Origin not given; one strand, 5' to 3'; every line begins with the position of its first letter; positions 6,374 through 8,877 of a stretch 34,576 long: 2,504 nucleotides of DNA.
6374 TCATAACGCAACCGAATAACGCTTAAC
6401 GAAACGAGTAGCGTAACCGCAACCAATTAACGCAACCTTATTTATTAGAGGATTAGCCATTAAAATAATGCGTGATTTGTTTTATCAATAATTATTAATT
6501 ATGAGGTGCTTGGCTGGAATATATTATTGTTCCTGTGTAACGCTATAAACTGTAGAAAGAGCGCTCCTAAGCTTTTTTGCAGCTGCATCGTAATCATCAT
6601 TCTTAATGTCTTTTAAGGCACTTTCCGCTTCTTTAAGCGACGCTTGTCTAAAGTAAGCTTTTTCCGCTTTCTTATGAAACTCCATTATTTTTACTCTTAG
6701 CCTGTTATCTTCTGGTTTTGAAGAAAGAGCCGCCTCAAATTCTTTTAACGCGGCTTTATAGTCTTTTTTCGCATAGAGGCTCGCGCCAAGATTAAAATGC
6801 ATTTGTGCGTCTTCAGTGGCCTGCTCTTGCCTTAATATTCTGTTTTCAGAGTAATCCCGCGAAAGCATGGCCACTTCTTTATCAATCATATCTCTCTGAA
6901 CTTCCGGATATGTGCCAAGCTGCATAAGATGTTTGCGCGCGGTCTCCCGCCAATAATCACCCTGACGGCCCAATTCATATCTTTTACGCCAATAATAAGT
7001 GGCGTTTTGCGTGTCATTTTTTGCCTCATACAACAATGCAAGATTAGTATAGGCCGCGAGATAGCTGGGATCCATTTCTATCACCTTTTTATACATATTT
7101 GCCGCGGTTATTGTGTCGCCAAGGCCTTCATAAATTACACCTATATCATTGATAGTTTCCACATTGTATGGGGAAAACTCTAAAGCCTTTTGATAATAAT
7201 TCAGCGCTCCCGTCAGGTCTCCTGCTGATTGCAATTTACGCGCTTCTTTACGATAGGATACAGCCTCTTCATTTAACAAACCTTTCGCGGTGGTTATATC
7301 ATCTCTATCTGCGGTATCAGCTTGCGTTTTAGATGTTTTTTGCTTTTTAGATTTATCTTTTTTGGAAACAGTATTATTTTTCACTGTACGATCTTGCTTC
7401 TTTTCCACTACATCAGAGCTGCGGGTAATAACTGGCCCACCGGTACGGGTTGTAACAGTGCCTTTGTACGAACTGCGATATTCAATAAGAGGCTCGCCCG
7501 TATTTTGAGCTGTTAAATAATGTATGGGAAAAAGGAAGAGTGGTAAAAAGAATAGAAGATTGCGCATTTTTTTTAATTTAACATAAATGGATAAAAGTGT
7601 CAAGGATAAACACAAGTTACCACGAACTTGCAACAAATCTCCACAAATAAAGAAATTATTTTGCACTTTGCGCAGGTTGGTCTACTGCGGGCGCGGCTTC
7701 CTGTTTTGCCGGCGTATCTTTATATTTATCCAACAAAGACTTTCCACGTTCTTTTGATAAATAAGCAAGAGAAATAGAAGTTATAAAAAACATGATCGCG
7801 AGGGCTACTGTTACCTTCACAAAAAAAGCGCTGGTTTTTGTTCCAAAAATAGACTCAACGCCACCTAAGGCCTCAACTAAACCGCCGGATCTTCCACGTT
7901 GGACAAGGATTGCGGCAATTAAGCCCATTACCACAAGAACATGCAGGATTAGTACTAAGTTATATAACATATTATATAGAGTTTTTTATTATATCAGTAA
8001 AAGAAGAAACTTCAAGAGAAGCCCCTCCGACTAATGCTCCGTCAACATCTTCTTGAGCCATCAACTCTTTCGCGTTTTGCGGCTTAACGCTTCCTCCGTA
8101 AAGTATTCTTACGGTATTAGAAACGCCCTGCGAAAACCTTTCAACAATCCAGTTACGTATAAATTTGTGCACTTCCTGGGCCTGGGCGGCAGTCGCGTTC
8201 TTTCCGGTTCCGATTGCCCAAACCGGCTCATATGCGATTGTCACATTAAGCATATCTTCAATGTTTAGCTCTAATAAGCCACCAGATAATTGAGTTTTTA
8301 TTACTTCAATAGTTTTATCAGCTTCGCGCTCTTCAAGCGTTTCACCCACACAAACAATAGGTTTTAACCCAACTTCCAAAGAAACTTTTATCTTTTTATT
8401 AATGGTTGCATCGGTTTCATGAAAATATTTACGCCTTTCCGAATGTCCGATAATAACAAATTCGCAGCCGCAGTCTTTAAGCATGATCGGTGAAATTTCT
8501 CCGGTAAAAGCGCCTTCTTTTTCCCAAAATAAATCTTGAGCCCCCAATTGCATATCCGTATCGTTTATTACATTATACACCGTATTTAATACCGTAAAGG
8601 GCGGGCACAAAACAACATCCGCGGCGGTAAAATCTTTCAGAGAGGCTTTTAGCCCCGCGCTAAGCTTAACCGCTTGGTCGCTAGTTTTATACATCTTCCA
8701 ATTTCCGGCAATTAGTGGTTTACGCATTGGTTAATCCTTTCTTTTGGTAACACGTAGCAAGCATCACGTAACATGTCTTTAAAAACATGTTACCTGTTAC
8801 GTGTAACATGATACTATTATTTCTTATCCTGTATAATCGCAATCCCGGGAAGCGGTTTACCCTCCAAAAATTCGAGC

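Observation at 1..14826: Nearly every intergenic spacer of the housekeeping block is a tandem short-word array followed by its inverted complement, with a different word per spacer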

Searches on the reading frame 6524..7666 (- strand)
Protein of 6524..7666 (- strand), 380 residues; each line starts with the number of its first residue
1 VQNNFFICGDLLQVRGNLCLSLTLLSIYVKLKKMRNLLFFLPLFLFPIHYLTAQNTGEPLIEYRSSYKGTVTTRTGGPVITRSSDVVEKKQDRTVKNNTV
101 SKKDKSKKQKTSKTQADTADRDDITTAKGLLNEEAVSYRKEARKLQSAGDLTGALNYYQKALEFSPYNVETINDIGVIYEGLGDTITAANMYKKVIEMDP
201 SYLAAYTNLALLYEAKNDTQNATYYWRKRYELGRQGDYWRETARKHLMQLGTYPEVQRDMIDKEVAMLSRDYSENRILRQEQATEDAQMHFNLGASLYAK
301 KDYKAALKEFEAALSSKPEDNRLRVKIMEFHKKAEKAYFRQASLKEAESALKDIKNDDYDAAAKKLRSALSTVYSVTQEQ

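Call 12: search_protein_families(library=ncbifam, proteins=[window:6524-7666:-])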
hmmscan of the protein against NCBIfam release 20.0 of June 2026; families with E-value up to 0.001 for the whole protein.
window:6524-7666:- (380 aa): 12 families
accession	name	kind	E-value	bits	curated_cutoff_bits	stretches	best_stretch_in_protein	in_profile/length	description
NF040959.1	MamA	equivalog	3.6e-13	49.4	200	1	137-232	108-202/204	magnetosome protein MamA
TIGR02917.1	PEP_TPR_lipo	equivalog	1.1e-09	36.7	312.2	1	134-230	464-560/899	XrtA/PEP-CTERM system TPR-repeat protein PrsT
NF033762.1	social_mot_Tgl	equivalog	2.8e-09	36.7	225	1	144-219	40-116/252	social motility TPR repeat lipoprotein Tgl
NF002725.1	PRK02603.1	equivalog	5.6e-09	36.2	143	1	133-241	33-145/173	photosystem I assembly protein Ycf3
NF033920.0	C39_PA2778_fam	equivalog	4e-07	29.7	150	1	134-225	155-246/255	PA2778 family cysteine peptidase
TIGR02521.1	type_IV_pilW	equivalog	6.7e-07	29.1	154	0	177-228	39-90/234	type IV pilus biogenesis/stability protein PilW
NF047507.1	TPR_BatC_Lepto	exception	3.8e-06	26.5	175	1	148-280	71-202/214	TPR repeat-containing protein BatC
NF033758.1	gliding_GltE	equivalog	6.9e-06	25.3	225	1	101-223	19-140/411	adventurous gliding motility TPR repeat lipoprotein GltE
NF042912.1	Amuc_1098_fam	equivalog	4.1e-05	21.8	750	1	269-372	23-118/805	Amuc_1098 family type IV pilus outer membrane protein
TIGR02795.1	tol_pal_ybgF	equivalog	9.3e-05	23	90.1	0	287-322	39-74/119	tol-pal system protein YbgF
NF052243.1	T4PFormProtSgmX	equivalog_domain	0.00022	19.6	1800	0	142-197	10-65/1065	type IV pili formation protein SgmX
NF040561.1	PrimPol_Msp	equivalog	0.0008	18.1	200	0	153-219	9-75/515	CRISPR-associated primase-polymerase type A1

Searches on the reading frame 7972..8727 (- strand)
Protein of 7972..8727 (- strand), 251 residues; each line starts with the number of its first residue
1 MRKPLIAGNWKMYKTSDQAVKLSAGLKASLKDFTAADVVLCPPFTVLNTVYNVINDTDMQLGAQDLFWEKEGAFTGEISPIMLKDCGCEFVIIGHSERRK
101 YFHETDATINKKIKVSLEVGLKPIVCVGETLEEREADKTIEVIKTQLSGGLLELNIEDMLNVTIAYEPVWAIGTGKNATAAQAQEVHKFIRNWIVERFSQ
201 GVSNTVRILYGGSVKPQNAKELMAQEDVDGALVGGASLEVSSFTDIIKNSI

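Call 12: search_protein_families(library=ncbifam, proteins=[window:7972-8727:-])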
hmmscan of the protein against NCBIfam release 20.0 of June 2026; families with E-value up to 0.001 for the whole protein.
window:7972-8727:- (251 aa): 9 families
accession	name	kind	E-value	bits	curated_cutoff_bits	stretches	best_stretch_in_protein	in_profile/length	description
NF010569.0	PRK13962.1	equivalog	4.3e-102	342.4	883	1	1-249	396-643/645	bifunctional phosphoglycerate kinase/triosephosphate isomerase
NF000722.0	PRK00042.2-1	equivalog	6.3e-75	251.8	293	1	3-249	3-247/256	triose-phosphate isomerase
TIGR00419.1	tim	equivalog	4.9e-67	226.1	130.6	1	5-239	1-226/228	triose-phosphate isomerase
NF011163.0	PRK14565.1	equivalog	1e-60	205.4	298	1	5-250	4-234/240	triosephosphate isomerase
NF012036.0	PRK15492.1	equivalog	1.2e-53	182.2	509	1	2-249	3-257/261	triosephosphate isomerase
NF011497.0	PRK14905.1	equivalog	1.6e-53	182.3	485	1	6-249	8-258/357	triosephosphate isomerase/PTS system glucose/sucrose-specific transporter subunit IIB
NF000728.0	PRK00042.3-2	equivalog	2.2e-53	181.2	255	1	6-249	3-228/231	triose-phosphate isomerase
NF000729.0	PRK00042.3-3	equivalog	9.5e-34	117.2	309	1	57-247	52-231/234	triose-phosphate isomerase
NF003302.0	PRK04302.1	subfamily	3.1e-16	59.8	132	1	1-132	1-126/223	triose-phosphate isomerase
